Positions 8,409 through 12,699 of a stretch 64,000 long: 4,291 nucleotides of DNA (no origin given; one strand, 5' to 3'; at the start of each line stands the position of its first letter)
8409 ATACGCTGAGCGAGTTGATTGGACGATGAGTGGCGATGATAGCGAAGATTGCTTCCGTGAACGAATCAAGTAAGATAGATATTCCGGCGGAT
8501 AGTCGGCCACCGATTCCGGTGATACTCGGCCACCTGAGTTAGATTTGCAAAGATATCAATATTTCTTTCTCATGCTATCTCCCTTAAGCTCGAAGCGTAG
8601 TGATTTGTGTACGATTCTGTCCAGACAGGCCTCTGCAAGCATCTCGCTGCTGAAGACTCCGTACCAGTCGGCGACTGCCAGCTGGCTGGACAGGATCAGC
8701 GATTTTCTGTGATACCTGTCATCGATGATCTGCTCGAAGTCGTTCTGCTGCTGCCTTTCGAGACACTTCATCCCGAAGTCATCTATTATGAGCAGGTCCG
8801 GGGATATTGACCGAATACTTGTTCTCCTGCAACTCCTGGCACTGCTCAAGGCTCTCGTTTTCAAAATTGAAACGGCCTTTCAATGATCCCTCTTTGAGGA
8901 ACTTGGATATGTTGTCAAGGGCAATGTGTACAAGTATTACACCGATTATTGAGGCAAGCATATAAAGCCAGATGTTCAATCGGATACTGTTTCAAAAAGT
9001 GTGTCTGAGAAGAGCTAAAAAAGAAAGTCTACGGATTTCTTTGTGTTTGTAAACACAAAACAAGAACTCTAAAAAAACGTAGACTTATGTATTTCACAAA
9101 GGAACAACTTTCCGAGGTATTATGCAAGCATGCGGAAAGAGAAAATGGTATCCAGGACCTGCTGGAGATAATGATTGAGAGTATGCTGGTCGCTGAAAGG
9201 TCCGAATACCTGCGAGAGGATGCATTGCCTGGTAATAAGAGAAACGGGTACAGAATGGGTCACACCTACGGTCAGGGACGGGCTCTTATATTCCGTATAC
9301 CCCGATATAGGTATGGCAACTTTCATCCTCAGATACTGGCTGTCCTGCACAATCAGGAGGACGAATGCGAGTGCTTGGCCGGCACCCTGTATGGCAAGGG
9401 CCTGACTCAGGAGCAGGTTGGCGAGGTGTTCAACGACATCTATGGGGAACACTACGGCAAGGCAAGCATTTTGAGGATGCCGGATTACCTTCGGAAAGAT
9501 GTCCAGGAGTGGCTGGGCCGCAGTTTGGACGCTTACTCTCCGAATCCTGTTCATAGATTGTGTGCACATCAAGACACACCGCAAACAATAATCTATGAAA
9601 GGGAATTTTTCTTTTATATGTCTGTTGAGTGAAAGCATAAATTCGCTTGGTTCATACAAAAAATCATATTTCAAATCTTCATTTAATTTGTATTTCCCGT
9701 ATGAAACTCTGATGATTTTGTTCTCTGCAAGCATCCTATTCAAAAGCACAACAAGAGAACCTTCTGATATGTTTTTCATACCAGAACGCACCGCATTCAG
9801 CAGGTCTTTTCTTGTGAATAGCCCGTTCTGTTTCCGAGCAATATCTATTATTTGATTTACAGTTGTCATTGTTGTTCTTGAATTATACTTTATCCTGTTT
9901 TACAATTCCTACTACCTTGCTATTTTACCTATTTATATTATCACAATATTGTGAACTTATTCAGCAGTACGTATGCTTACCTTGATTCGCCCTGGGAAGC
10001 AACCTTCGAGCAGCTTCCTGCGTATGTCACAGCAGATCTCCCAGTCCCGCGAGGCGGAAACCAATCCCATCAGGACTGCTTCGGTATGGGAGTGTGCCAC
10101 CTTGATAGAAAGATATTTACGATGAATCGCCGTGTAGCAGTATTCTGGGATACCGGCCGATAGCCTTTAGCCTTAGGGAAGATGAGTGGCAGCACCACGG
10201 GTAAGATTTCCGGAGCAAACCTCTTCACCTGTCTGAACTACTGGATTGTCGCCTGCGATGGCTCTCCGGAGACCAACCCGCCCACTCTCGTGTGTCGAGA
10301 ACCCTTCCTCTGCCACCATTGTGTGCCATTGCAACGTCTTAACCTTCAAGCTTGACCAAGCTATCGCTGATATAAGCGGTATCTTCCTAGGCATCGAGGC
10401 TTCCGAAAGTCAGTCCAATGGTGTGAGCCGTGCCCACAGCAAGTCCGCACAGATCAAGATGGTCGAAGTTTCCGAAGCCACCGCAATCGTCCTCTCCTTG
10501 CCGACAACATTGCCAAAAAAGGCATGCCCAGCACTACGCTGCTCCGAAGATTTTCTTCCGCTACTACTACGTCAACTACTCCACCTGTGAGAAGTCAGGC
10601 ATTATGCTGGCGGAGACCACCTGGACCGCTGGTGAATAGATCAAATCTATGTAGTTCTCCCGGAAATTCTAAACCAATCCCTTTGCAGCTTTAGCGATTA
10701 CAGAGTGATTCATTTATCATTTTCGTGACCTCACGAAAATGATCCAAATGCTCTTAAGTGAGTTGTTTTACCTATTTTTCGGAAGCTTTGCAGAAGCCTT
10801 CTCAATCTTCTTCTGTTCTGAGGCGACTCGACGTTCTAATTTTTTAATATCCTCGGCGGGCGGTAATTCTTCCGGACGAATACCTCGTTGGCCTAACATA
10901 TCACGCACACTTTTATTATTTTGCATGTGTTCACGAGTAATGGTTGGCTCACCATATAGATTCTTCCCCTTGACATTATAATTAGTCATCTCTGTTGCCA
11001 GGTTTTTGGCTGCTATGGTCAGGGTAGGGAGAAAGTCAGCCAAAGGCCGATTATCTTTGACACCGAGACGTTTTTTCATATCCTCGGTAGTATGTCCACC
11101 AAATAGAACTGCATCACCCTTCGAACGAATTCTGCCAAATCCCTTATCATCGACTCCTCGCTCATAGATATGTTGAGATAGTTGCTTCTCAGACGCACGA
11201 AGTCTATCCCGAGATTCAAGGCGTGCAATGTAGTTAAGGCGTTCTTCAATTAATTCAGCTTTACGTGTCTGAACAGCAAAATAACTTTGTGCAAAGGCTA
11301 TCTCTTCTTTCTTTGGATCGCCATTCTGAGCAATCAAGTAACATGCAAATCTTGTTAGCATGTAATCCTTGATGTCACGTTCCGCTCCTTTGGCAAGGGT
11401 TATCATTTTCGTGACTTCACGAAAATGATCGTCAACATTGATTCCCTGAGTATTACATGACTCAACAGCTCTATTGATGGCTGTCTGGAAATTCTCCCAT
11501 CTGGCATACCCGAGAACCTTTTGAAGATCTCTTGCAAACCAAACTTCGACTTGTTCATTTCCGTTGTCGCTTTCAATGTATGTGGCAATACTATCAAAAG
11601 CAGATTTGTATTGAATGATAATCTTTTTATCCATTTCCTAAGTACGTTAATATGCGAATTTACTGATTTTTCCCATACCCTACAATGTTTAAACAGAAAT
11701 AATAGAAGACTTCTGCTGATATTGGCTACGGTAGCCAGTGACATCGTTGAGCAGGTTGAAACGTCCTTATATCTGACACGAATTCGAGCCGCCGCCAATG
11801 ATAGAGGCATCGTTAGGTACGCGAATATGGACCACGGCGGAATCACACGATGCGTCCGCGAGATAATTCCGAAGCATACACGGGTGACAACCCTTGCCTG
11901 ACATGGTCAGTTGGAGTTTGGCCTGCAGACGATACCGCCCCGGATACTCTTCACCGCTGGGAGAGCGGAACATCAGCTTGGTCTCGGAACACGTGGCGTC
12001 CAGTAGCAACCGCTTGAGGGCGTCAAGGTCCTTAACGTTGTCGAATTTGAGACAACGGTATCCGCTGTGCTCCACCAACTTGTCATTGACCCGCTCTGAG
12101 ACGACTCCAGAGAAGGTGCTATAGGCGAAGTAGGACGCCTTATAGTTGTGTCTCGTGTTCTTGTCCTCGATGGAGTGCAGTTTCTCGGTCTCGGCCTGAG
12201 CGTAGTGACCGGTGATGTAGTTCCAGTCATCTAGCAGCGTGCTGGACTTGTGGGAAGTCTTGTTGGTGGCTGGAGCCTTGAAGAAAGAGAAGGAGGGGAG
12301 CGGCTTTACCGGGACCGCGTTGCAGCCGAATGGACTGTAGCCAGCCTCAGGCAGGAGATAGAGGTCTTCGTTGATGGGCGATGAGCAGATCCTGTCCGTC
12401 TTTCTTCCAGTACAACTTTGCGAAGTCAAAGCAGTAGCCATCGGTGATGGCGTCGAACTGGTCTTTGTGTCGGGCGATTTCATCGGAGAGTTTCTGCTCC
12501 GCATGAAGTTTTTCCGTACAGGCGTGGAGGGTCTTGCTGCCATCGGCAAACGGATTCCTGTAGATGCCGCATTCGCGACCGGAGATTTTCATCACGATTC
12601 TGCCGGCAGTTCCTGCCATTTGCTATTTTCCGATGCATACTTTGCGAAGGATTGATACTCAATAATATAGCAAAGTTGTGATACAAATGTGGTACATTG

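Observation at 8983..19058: Two ~0.6 kb IS256-family deletion derivatives in inverted orientation bracket an 8.8-kb cargo segment (composite-transposon-like structure)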

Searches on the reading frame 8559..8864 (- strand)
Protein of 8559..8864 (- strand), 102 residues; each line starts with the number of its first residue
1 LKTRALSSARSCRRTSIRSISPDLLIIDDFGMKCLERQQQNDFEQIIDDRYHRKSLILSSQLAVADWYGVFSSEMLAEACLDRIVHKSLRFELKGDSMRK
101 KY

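Call 12: search_protein_families(library=pfam, proteins=[window:8559-8864:-], max_evalue=0.01)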
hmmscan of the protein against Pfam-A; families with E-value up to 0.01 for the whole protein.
window:8559-8864:- (102 aa): 1 family
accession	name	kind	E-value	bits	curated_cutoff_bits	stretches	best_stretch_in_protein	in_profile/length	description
PF01695.23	IstB_IS21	-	4.3e-24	85.8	24.1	1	14-101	146-233/238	IstB-like ATP binding protein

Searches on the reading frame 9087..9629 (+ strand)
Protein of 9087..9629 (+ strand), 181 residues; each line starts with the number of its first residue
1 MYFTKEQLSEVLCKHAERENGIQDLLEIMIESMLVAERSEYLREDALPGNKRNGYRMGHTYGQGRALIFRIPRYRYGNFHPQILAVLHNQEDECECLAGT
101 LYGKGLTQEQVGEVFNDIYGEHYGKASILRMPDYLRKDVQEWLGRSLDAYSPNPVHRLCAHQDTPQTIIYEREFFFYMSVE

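Call 12: search_protein_families(library=pfam, proteins=[window:9087-9629:+], max_evalue=0.01)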
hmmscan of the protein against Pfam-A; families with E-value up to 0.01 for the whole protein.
window:9087-9629:+ (181 aa): 1 family
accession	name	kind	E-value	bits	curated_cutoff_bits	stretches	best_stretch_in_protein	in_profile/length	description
PF00872.24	Transposase_mut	-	1e-16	61.3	21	1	16-149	20-158/379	Transposase, Mutator family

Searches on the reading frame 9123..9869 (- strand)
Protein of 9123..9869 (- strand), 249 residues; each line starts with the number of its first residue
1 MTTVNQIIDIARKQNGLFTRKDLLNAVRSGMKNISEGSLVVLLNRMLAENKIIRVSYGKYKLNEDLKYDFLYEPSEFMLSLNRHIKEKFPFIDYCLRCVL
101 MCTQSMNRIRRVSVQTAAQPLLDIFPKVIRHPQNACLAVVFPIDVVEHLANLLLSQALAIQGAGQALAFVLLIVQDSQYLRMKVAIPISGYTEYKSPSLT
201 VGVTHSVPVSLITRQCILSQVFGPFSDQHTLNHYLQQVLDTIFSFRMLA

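Call 46: list_cluster_members(proteins=[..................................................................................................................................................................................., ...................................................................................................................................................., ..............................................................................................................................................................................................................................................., window:9123-9869:-, window:9087-9629:+, window:18770-18955:-, P0121, window:28487-31723:+])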
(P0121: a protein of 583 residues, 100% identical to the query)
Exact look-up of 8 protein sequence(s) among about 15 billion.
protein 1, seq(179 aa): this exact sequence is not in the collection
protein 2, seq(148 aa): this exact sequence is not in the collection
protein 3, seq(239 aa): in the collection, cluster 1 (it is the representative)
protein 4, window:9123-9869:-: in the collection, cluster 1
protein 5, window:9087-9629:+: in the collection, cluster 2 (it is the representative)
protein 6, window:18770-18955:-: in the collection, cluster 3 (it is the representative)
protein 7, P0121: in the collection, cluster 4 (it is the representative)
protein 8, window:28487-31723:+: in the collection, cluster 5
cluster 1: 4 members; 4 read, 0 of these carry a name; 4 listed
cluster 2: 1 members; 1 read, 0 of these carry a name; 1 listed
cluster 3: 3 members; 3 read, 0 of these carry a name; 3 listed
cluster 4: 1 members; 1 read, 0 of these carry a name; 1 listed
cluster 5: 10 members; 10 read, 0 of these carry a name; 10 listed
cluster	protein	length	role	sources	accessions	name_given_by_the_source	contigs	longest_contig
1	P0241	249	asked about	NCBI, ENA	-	-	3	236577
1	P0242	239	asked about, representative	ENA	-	-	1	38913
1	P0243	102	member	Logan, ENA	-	-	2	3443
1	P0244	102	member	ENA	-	-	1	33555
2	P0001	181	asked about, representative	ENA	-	-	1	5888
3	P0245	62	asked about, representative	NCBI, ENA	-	-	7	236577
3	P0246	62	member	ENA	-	-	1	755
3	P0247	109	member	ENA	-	-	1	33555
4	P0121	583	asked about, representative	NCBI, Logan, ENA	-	-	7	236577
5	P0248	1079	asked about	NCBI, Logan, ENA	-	-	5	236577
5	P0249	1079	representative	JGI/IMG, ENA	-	-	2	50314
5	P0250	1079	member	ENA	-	-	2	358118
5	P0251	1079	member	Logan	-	-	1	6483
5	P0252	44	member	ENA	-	-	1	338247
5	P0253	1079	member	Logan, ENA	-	-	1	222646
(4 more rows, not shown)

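Call 48: find_encoding_contigs(protein=P0247, flank=3000, max_places=4)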
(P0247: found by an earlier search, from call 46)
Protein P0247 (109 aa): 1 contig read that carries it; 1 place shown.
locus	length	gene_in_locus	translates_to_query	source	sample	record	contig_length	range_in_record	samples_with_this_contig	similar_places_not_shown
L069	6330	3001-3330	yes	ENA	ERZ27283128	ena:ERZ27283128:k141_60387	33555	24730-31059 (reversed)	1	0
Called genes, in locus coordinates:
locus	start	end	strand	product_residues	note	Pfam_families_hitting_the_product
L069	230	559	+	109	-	PF13560:HTH_31, PF01381:HTH_3 (weak)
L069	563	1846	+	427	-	PF13657:Couple_hipA (faint), PF07804:HipA_C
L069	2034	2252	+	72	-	-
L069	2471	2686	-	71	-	PF01695:IstB_IS21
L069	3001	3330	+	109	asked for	PF00872:Transposase_mut (weak)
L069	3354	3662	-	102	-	-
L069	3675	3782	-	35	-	-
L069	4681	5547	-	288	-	PF02498:Bro-N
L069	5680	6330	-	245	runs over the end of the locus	-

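Call 49: find_encoding_contigs(protein=P0246, flank=3000, max_places=4)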
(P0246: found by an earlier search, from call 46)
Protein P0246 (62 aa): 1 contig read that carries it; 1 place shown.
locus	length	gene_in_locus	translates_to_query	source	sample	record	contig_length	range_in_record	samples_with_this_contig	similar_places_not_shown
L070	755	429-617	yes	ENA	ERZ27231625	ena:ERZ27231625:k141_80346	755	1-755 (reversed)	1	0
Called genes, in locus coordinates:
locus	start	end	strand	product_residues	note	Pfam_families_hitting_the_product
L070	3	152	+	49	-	?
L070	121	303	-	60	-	-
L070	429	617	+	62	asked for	-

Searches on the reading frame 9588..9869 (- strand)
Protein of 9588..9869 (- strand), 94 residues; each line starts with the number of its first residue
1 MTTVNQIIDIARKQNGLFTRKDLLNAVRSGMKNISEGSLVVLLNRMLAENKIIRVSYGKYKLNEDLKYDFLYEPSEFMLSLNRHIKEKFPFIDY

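Call 12: search_protein_families(library=pfam, proteins=[window:9588-9869:-], max_evalue=0.01)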
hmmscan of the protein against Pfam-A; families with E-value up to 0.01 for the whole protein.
window:9588-9869:- (94 aa): 2 families
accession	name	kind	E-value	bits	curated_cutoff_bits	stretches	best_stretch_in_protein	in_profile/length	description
PF13338.12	AbiEi_4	-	4.7e-05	23.8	25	1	5-60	1-46/49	Transcriptional regulator, AbiEi antitoxin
PF20217.3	DUF6577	-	0.0033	17.6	27.8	1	41-94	4-55/204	Family of unknown function (DUF6577)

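Call 38: search_protein_families(library=padloc, proteins=[window:9588-9869:-], max_evalue=0.001)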
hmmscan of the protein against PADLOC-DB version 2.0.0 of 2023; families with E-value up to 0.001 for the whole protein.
window:9588-9869:- (94 aa): 3 families
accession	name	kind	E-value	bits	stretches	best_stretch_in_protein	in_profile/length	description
PDLC02235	AbiEi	-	5.8e-16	56.8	1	2-94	3-92/240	AbiEi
PDLC02243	AbiEi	-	2.7e-13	48.3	1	13-94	11-91/234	AbiEi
PDLC02257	AbiEi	-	0.00056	17.4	1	5-94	8-94/240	AbiEi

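Call 62: search_protein_families(library=ncbifam, proteins=[window:9588-9869:-], max_evalue=0.001)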
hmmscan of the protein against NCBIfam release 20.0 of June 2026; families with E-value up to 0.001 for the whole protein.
window:9588-9869:- (94 aa): 0 families

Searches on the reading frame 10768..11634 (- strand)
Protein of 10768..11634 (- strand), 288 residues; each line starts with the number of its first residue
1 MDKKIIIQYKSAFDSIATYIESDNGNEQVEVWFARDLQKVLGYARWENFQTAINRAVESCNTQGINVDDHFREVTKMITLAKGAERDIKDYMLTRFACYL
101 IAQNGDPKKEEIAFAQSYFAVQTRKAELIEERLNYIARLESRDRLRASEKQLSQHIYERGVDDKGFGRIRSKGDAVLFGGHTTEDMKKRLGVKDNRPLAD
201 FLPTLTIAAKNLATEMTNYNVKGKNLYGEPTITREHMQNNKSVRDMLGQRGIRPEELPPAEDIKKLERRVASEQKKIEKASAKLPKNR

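Call 12: search_protein_families(library=pfam, proteins=[window:10771-11634:-], max_evalue=0.01)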
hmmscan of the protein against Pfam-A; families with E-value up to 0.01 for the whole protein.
window:10771-11634:- (288 aa): 2 families
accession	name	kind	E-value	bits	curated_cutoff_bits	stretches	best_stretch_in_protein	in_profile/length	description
PF02498.22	Bro-N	-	4.7e-12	46.8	25.6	1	27-115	8-88/96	BRO family, N-terminal domain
PF19963.4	VMAP-M1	-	0.0017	19.4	25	1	47-109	7-71/113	vWA-MoxR associated protein middle region (VMAP-M) 1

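Call 26: find_encoding_contigs(protein=window:10768-11634:-, flank=6000, max_places=10)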
Protein window:10768-11634:- (288 aa): 9 contigs read that carry it; 7 places shown.
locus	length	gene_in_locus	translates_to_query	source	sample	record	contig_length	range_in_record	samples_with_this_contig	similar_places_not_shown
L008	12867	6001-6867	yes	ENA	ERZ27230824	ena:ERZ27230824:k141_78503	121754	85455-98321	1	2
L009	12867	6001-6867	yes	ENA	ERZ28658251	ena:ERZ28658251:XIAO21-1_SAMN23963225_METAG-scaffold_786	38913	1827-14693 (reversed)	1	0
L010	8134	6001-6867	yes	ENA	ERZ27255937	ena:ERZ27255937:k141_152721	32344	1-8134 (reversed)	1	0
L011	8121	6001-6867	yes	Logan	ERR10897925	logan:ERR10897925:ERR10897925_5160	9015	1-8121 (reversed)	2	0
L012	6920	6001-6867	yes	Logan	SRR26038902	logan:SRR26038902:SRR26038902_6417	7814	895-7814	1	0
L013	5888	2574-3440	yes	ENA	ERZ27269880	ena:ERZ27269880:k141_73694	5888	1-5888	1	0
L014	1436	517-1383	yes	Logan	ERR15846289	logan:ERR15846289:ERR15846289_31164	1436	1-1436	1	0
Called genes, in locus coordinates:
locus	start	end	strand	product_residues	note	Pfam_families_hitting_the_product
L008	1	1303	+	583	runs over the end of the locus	PF13086:AAA_11 (weak), PF13245:AAA_19 (weak), PF13604:AAA_30, PF01443:Viral_helicase1 (faint), PF13086:AAA_11, PF13087:AAA_12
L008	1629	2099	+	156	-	-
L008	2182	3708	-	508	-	PF14559:TPR_19 (faint), PF00515:TPR_1 (faint), PF07719:TPR_2 (faint), PF13181:TPR_8 (faint), PF13424:TPR_12 (faint), PF13428:TPR_14 (faint), PF13431:TPR_17 (faint), PF13432:TPR_16 (faint)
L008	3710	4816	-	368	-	PF00069:Pkinase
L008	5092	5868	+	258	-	-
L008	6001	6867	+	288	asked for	PF02498:Bro-N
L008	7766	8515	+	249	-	-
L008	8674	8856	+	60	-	-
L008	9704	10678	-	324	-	PF07804:HipA_C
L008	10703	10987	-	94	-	PF13657:Couple_hipA (weak)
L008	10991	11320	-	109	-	PF13560:HTH_31, PF01381:HTH_3 (weak)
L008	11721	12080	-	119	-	PF08797:HIRAN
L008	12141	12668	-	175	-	-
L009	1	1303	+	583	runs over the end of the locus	PF13086:AAA_11 (weak), PF13245:AAA_19 (weak), PF13604:AAA_30, PF01443:Viral_helicase1 (faint), PF13086:AAA_11, PF13087:AAA_12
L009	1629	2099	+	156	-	-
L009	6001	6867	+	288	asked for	PF02498:Bro-N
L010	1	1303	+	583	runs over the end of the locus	PF13086:AAA_11 (weak), PF13245:AAA_19 (weak), PF13604:AAA_30, PF01443:Viral_helicase1 (faint), PF13086:AAA_11, PF13087:AAA_12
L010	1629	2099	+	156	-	-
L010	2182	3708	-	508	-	PF14559:TPR_19 (faint), PF00515:TPR_1 (faint), PF07719:TPR_2 (faint), PF13181:TPR_8 (faint), PF13424:TPR_12 (faint), PF13428:TPR_14 (faint), PF13431:TPR_17 (faint), PF13432:TPR_16 (faint)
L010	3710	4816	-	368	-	PF00069:Pkinase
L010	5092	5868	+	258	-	-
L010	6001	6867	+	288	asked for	PF02498:Bro-N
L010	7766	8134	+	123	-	?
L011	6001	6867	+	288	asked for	PF02498:Bro-N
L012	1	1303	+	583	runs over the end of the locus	PF13086:AAA_11 (weak), PF13245:AAA_19 (weak), PF13604:AAA_30, PF01443:Viral_helicase1 (faint), PF13086:AAA_11, PF13087:AAA_12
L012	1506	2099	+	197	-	-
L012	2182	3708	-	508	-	PF14559:TPR_19 (faint), PF00515:TPR_1 (faint), PF07719:TPR_2 (faint), PF13181:TPR_8 (faint), PF13424:TPR_12 (faint), PF13428:TPR_14 (faint), PF13431:TPR_17 (faint), PF13432:TPR_16 (faint)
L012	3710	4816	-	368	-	PF00069:Pkinase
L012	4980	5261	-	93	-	-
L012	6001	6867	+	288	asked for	PF02498:Bro-N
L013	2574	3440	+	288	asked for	PF02498:Bro-N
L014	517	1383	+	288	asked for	PF02498:Bro-N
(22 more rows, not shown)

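Call 38: search_protein_families(library=padloc, proteins=[window:10771-11634:-], max_evalue=0.001)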
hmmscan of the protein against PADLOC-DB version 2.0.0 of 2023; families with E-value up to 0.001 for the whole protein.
window:10771-11634:- (288 aa): 4 families
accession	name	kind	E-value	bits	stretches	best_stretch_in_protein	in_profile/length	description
PDLC04919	PDC-S13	-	2.1e-117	389.3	1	1-280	1-276/281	-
PDLC03083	Specificity_I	-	6.2e-44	148.2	1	29-286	17-278/717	Type I specificity subunit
PDLC04871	PDC-S05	-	7.5e-28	95.6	1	4-133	5-129/468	-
PDLC04918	PDC-S13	-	2.8e-19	68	2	26-84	20-81/214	-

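Call 62: search_protein_families(library=ncbifam, proteins=[window:10771-11634:-], max_evalue=0.001)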
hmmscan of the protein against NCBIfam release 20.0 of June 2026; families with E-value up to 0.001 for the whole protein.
window:10771-11634:- (288 aa): 1 family
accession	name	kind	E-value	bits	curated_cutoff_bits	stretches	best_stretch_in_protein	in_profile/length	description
NF008573.0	PRK11525.1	equivalog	1.6e-108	362.4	242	1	1-284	1-287/288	DNA damage-inducible protein D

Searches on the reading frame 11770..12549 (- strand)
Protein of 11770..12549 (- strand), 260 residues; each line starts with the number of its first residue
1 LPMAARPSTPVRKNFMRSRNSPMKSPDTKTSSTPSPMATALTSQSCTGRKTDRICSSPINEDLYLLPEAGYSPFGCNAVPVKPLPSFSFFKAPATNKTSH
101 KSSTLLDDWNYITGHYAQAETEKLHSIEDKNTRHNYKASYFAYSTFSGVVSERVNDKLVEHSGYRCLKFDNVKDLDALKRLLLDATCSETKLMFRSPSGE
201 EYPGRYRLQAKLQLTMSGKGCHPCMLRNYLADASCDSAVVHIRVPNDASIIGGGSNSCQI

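Call 38: search_protein_families(library=padloc, proteins=[window:11770-12549:-], max_evalue=0.001)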
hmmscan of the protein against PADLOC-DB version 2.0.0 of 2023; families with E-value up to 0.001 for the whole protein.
window:11770-12549:- (260 aa): 1 family
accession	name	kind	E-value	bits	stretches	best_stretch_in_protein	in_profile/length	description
PDLC01618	PrimPol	-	0.00021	19.6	1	137-200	3-66/121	"CAS-I,CAS-II,CAS-III,CAS-IV,CAS-V,CAS-VI; associated"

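Call 62: search_protein_families(library=ncbifam, proteins=[window:11770-12549:-], max_evalue=0.001)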
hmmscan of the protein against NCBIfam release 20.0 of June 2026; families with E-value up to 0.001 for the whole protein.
window:11770-12549:- (260 aa): 0 families
